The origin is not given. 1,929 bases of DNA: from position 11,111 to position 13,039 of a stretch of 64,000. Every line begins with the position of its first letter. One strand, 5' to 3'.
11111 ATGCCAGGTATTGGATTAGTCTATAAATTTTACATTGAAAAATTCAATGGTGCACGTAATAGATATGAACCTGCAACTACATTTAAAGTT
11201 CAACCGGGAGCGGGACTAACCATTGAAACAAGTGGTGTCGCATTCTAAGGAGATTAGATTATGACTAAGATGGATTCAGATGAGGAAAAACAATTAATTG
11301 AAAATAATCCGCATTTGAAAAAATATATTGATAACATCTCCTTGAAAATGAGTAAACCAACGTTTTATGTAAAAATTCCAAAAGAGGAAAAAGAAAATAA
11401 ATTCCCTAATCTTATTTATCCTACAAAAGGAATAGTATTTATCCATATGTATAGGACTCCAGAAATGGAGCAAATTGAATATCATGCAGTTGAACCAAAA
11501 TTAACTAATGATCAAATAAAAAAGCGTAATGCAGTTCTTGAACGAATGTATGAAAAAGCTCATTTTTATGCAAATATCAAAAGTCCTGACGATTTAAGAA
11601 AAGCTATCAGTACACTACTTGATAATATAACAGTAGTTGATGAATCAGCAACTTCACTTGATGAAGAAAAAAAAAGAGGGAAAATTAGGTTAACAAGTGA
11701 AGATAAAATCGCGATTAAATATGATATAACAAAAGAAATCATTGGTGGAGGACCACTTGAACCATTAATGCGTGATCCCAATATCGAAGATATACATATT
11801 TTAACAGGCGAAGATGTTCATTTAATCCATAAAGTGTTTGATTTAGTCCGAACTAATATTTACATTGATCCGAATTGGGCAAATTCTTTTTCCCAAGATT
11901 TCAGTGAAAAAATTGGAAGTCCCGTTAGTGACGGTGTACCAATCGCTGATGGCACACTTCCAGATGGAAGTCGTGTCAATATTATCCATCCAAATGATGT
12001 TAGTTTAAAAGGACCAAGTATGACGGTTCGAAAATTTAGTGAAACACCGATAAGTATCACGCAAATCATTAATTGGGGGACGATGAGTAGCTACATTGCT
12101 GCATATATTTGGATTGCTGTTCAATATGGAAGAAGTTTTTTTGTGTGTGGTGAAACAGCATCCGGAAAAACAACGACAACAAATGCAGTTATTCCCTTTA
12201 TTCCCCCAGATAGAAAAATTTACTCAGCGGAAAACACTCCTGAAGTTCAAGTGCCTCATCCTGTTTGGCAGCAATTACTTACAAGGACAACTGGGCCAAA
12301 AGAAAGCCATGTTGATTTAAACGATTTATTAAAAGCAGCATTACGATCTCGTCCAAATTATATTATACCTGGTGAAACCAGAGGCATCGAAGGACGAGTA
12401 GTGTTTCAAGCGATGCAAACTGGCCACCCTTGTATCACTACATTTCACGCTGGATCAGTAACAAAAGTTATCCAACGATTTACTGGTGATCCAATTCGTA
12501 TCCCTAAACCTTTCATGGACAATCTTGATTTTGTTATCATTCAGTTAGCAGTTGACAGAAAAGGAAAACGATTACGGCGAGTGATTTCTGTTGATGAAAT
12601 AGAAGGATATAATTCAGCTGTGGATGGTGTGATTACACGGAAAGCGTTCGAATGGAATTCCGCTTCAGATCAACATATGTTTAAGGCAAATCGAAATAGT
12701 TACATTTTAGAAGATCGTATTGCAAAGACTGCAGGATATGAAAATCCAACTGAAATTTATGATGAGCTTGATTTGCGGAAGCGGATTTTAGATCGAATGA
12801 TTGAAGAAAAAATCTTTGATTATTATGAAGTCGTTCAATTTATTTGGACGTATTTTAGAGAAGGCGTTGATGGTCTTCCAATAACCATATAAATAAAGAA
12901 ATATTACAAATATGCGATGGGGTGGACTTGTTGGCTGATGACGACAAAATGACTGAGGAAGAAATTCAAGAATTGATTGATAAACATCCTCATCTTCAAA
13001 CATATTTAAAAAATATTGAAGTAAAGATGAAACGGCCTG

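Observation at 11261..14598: Two tandem FlaI-family ATPase paralogs inside one archaellum operon, with an 80-bp gene-conversion tract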

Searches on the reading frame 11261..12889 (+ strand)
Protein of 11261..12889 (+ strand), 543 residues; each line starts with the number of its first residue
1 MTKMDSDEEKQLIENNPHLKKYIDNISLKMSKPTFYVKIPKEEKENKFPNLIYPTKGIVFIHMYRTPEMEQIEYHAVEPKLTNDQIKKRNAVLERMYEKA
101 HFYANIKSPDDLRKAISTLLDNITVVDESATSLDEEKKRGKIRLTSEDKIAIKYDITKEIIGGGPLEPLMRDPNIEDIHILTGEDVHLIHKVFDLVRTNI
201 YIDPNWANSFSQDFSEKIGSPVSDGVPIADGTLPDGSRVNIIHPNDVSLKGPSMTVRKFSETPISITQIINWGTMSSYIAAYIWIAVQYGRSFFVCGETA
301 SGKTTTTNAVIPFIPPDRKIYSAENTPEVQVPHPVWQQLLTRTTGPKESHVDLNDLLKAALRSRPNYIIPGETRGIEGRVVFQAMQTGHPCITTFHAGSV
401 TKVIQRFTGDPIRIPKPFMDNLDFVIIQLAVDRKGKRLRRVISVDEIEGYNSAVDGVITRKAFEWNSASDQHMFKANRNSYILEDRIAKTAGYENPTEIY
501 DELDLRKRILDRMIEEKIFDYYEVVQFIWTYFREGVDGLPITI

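Call 8: search_protein_families(library=pfam, proteins=[window:11261-12889:+])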
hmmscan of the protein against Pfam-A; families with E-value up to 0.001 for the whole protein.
window:11261-12889:+ (543 aa): 1 family
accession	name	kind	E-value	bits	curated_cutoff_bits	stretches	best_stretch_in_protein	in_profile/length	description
PF00437.27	T2SSE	-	9.6e-27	94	24.9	1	222-408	66-256/370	Type II/IV secretion system protein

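Call 9: search_protein_families(library=ncbifam, proteins=[window:11261-12889:+])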
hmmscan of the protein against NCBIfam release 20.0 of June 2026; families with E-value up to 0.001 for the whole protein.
window:11261-12889:+ (543 aa): 17 families
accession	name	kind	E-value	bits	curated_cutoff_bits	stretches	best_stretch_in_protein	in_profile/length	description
NF058587.1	archaellum_moto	equivalog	4.4e-200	665.9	550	1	21-541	2-527/527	archaellum flagellar ATPase motor FlaI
NF053672.1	bindosome_BasE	exception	1.3e-44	152.8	1000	1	151-535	127-511/512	bindosome assembly system ATPase subunit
TIGR03819.1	heli_sec_ATPase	hypoth_equivalog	4.8e-38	131.2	373.15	1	144-407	33-297/340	TadA family conjugal transfer-associated ATPase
TIGR02788.1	VirB11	equivalog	2.9e-32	111.9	249.95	1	279-407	133-262/308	P-type DNA transfer ATPase VirB11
TIGR02782.1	TrbB_P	equivalog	5.5e-26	91.6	304.55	1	170-448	18-297/303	P-type conjugative transfer ATPase TrbB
NF010475.0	PRK13900.1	equivalog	5e-25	88.3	389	1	278-436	148-316/333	type IV secretion system ATPase VirB11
NF010407.0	PRK13833.1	subfamily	7.3e-22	78.2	499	1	218-451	73-304/323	conjugal transfer protein TrbB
NF010469.0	PRK13894.1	subfamily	1.4e-20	73.9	508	1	207-451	67-311/320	conjugal transfer ATPase TrbB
NF010425.0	PRK13851.1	equivalog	5.5e-18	64.9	461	1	280-400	152-273/344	type IV secretion system protein VirB11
NF041000.1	ATPase_ComGA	equivalog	6e-12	45.1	300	1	293-408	131-243/267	competence type IV pilus ATPase ComGA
TIGR01420.1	pilT_fam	subfamily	1.1e-09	37.9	319.1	1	294-407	126-239/343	PilT/PilU family type 4a pilus ATPase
TIGR02525.1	plasmid_TraJ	equivalog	7.1e-09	35.1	368.3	1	294-429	153-296/372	plasmid transfer ATPase TraJ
NF007755.0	PRK10436.1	equivalog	1.7e-08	33.6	617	1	294-408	223-333/465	type II secretion system protein GspE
TIGR02524.1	dot_icm_DotB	equivalog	2.7e-07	30.1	463.3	1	285-409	130-258/358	Dot/Icm type IV secretion system ATPase DotB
TIGR02538.1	type_IV_pilB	equivalog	5.2e-07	28.7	675.65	1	294-408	320-430/564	type IV-A pilus assembly ATPase PilB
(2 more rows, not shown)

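Call 10: find_related_loci(query=window:11261-12889:+, collection=genome_contigs, flank=10000)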
Query window:11261-12889:+ (543 aa) in genome_contigs; peptide patterns used: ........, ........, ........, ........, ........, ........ (x = any residue, [..] = any of these).
39 stretches matched a pattern; 26 encode a relative of the query (tblastn E <= 1e-3); 26 distinct loci.
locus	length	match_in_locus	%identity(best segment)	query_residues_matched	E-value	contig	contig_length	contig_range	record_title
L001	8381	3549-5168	89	1-540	0e+0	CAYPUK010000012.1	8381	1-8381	MAG TPA_asm: uncultured Thermoplasmatales archaeon isolate SRP067234_co1_39 genome assembly, contig: k99_664, whole geno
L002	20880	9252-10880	90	1-543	0e+0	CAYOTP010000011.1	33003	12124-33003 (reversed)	MAG TPA_asm: uncultured Thermoplasmatales archaeon isolate SRP332253_co1_29 genome assembly, contig: NODE_1808_length_33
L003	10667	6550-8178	89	1-543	0e+0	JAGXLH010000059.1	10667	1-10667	MAG: Thermoplasmatota archaeon isolate GSL_GSL3510_11 NODE_949_length_10667_cov_9.97979, whole genome shotgun sequence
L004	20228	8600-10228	83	1-543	0e+0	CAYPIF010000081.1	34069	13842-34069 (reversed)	MAG TPA_asm: uncultured Thermoplasmatales archaeon isolate SRP067234_co1_304 genome assembly, contig: k99_189947, whole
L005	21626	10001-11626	69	1-543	0e+0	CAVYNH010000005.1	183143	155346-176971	MAG: Euryarchaeota archaeon isolate MFD04408.bin.1.91 genome assembly, contig: contig_45840, whole genome shotgun sequen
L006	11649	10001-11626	69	1-543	0e+0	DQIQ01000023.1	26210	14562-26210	MAG TPA_asm: Thermoplasmata archaeon isolate 3300003432D scaffold_22, whole genome shotgun sequence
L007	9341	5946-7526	71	16-543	0e+0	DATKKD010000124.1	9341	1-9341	MAG TPA_asm: Thermoplasmatota archaeon isolate SMAG_U14648 k141_4525903, whole genome shotgun sequence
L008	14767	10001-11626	69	1-543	0e+0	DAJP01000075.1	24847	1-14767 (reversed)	MAG TPA_asm: Euryarchaeota archaeon UBA346 UBA346_contig_2134, whole genome shotgun sequence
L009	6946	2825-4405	70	16-543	0e+0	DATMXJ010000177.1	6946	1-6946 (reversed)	MAG TPA_asm: Thermoplasmatota archaeon isolate SMAG_U13117 k141_28956, whole genome shotgun sequence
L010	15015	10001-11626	68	1-543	0e+0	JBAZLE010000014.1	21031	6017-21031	MAG: Thermoplasmatota archaeon isolate SO_2017_LW4_160 scaffold_5062_c1_LW137-91_2017, whole genome shotgun sequence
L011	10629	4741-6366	69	1-543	0e+0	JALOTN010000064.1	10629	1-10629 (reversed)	MAG: Thermoplasmatota archaeon isolate Prado234 scaffold_10596, whole genome shotgun sequence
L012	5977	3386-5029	66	4-543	0e+0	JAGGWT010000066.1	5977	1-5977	MAG: Thermoplasmata archaeon isolate AUK133 PB_MBMC_087_c_000000000032, whole genome shotgun sequence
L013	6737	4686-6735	68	1-543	0e+0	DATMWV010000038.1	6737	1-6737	MAG TPA_asm: Thermoplasmatota archaeon isolate SMAG_U13103 k141_188169, whole genome shotgun sequence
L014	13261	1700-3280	69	16-543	0e+0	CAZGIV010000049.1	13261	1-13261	MAG TPA_asm: uncultured Thermoplasmatales archaeon isolate binchicken_co94_67 genome assembly, contig: NODE_6501_length_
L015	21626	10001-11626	68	1-543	0e+0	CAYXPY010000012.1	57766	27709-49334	MAG TPA_asm: uncultured Thermoplasmatales archaeon isolate binchicken_co190_433 genome assembly, contig: NODE_1207_lengt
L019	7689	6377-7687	82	1-437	0e+0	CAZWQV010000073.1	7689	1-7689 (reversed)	MAG TPA_asm: uncultured Thermoplasmatales archaeon isolate binchicken_co129_722 genome assembly, contig: NODE_31654_leng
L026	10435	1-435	82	399-543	2e-77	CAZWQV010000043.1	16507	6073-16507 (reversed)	MAG TPA_asm: uncultured Thermoplasmatales archaeon isolate binchicken_co129_722 genome assembly, contig: NODE_10347_leng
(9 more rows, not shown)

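Call 15: search_solved_structures(query=window:11261-12889:+, show_alignments=1)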
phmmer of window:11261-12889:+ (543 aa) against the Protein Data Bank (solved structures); distinct sequences matched with E-value up to 0.001: 27.
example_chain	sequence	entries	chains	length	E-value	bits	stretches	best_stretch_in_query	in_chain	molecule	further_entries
4ii7_A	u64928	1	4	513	1e-109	370.8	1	26-530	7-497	FlaI ATPase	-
4ihq_A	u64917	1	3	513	6e-109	368.2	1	26-530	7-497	FlaI ATPase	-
2oap_1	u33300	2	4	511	6.5e-81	275.7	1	110-534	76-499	Type II secretion system protein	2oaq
8rjf_A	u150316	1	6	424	1.1e-38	136.3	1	151-473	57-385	Pilus assembly ATPase CpaF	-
8rkd_E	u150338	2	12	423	1.2e-38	136.3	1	151-473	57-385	Pilus assembly ATPase CpaF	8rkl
9e24_A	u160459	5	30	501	2.1e-38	135.5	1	151-473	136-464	CpaF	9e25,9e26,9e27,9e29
2gza_A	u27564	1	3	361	2.9e-15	59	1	278-407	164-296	Type IV secretion system protein VirB11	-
6bge_A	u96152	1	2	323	8.5e-15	57.5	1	227-406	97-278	VirB11-like protein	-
1g6o_A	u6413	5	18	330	8.9e-15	57.5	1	227-406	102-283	CAG-ALPHA | virB11 homolog | Cag-alfa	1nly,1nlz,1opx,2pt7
8dze_A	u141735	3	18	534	8.3e-08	34.4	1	294-408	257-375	BfpD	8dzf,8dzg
6ojx_A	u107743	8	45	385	8.6e-08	34.4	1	294-409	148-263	Twitching motility pilus retraction ATPase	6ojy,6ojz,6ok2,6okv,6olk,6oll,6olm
5zfq_A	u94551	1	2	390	1.4e-07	33.7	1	293-409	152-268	Twitching motility pilus retraction protein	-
5it5_F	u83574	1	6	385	6.4e-07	31.5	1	286-408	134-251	ATP binding motif-containing protein PilF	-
5oiu_A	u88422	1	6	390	6.6e-07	31.5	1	286-408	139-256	Type IV pilus assembly protein PilF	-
6ejf_A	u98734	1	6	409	7.3e-07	31.3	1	286-408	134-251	Type IV pilus assembly protein PilF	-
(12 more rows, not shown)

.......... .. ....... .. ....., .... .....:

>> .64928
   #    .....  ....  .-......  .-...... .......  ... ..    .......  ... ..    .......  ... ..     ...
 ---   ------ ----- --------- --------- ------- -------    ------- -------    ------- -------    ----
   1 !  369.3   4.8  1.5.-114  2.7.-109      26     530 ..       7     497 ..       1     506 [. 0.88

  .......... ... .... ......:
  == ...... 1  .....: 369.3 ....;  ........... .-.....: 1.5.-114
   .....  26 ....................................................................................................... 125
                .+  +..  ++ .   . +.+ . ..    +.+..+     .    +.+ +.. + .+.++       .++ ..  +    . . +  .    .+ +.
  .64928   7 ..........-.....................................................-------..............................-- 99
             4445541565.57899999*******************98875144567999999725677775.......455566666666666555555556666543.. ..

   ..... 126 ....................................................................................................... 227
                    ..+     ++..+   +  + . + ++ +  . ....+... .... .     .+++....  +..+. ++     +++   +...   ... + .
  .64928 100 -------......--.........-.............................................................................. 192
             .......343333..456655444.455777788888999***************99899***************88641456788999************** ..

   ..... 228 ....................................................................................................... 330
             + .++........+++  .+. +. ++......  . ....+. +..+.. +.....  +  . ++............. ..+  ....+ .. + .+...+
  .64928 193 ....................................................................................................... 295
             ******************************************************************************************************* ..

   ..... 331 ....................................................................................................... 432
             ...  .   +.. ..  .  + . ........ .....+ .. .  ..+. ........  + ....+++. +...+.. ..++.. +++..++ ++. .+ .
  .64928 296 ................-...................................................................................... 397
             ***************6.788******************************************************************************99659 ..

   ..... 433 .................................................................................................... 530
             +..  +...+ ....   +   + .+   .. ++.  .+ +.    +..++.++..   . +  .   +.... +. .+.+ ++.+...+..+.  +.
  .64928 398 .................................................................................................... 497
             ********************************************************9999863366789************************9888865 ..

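Call 45: search_protein_representatives(protein=window:11261-12889:+)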
Query: 543 residues. Proteins with E-value up to 0.001 (for the whole library): 14602; up to 1e-10: 6399; up to 1e-30: 1239. The best 150 are listed.
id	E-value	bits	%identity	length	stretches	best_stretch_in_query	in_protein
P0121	3.6e-148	510.9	49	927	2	7-390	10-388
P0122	3.6e-147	507.6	46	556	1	10-535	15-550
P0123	1.0e-146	506.1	45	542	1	8-542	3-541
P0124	2.2e-146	505.0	47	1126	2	8-387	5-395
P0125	1.9e-142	492.0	46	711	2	10-388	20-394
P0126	2.3e-142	491.7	46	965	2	7-387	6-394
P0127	3.2e-137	474.8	43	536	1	7-541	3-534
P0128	3.8e-136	471.2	45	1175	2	13-387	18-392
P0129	3.1e-134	464.9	42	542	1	12-530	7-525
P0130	6.0e-134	464.0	45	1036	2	12-387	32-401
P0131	2.0e-132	458.9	43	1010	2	290-543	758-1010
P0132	2.2e-132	458.8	40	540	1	6-539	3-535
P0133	2.7e-130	451.9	43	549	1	12-542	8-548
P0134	2.6e-126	438.8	41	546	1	11-541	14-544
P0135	7.5e-126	437.3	41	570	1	7-542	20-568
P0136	2.9e-124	432.0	43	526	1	14-541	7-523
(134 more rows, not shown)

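Call 51: find_encoding_contigs(protein=P0122, flank=6000, max_places=2)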
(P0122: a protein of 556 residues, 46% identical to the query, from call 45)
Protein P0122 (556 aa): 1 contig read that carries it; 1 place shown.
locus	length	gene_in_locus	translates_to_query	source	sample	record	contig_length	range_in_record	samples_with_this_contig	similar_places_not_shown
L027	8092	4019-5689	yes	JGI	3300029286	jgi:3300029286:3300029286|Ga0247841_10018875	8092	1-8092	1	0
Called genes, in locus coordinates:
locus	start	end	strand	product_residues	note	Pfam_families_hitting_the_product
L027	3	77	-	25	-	?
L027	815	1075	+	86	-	-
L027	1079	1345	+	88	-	PF10049:DUF2283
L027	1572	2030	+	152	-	-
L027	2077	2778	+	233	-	PF13481:AAA_25 (weak), PF06745:ATPase, PF23442:DUF7125 (faint)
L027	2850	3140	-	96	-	-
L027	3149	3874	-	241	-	PF03796:DnaB_C (weak), PF06745:ATPase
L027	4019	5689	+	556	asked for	PF00437:T2SSE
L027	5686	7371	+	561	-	PF00482:T2SSF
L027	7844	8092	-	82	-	?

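Call 52: find_encoding_contigs(protein=P0123, flank=6000, max_places=2)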
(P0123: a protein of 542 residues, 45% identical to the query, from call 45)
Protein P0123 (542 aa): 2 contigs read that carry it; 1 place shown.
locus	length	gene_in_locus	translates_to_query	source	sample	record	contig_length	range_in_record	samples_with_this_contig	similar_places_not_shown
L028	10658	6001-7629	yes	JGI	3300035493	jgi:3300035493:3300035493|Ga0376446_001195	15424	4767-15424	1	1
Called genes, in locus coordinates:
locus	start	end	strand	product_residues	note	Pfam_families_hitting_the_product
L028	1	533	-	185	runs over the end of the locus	PF00149:Metallophos, PF12850:Metallophos_2, PF14582:Metallophos_3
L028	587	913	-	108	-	-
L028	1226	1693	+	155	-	PF06745:ATPase (weak)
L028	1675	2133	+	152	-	-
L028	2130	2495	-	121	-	-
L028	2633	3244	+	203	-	PF01917:Flagellin_arch-type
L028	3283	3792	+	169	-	PF05377:FlaC_arch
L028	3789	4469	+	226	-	PF04659:Arch_fla_DE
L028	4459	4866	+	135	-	-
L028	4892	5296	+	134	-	PF01917:Flagellin_arch-type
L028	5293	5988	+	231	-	PF06745:ATPase, PF20720:nSTAND3 (faint)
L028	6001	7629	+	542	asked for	PF00437:T2SSE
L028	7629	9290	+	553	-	PF00482:T2SSF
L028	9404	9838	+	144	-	PF02643:DUF192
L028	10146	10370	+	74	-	-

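Call 64: list_cluster_members(proteins=[P0122, P0123, P0127, P0129, P0132, P0133, P0134, P0136, P0121, P0124])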
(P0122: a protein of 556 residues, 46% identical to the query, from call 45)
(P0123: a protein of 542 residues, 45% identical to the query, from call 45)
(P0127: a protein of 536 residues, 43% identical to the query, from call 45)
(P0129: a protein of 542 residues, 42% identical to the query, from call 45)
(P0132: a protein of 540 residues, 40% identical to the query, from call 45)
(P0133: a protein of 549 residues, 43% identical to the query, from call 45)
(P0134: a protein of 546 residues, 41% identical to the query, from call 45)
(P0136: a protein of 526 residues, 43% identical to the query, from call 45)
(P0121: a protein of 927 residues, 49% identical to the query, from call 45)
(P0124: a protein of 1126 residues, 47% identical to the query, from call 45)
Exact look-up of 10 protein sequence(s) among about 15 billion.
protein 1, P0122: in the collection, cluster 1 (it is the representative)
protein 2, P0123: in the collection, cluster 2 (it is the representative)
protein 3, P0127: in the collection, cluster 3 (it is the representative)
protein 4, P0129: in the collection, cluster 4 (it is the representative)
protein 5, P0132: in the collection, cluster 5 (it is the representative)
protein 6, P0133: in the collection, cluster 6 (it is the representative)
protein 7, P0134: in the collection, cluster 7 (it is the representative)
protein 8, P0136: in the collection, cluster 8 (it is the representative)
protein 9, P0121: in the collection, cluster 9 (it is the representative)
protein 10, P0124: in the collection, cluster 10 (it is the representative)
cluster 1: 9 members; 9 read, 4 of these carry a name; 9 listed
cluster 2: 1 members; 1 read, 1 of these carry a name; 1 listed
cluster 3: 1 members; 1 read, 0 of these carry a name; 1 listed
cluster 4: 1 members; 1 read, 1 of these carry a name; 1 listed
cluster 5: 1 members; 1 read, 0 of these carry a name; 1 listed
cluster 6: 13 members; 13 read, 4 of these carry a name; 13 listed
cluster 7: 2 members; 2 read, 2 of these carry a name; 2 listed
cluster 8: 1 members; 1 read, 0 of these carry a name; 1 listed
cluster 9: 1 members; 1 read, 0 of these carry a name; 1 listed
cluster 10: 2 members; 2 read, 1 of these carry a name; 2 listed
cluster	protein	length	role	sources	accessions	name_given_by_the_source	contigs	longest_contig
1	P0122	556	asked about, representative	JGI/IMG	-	-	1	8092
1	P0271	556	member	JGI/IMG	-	flagellar protein FlaI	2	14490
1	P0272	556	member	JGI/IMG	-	flagellar protein FlaI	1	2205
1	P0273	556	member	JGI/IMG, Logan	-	archaeal flagellar protein FlaI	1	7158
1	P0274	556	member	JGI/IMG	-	flagellar protein FlaI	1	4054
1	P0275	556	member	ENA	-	-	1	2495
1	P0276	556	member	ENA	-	-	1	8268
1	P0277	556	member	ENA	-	-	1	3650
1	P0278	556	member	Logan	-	-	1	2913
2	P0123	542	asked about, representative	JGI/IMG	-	flagellar protein FlaI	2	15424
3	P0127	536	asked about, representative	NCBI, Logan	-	-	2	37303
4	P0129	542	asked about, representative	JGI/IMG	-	archaeal flagellar protein FlaI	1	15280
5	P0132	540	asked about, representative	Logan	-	-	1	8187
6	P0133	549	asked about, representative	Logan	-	-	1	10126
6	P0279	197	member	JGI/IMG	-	flagellar protein FlaI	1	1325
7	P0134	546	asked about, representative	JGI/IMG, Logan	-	flagellar protein FlaI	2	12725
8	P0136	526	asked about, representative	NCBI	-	-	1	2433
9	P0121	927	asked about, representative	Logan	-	-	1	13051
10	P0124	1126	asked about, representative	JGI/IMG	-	-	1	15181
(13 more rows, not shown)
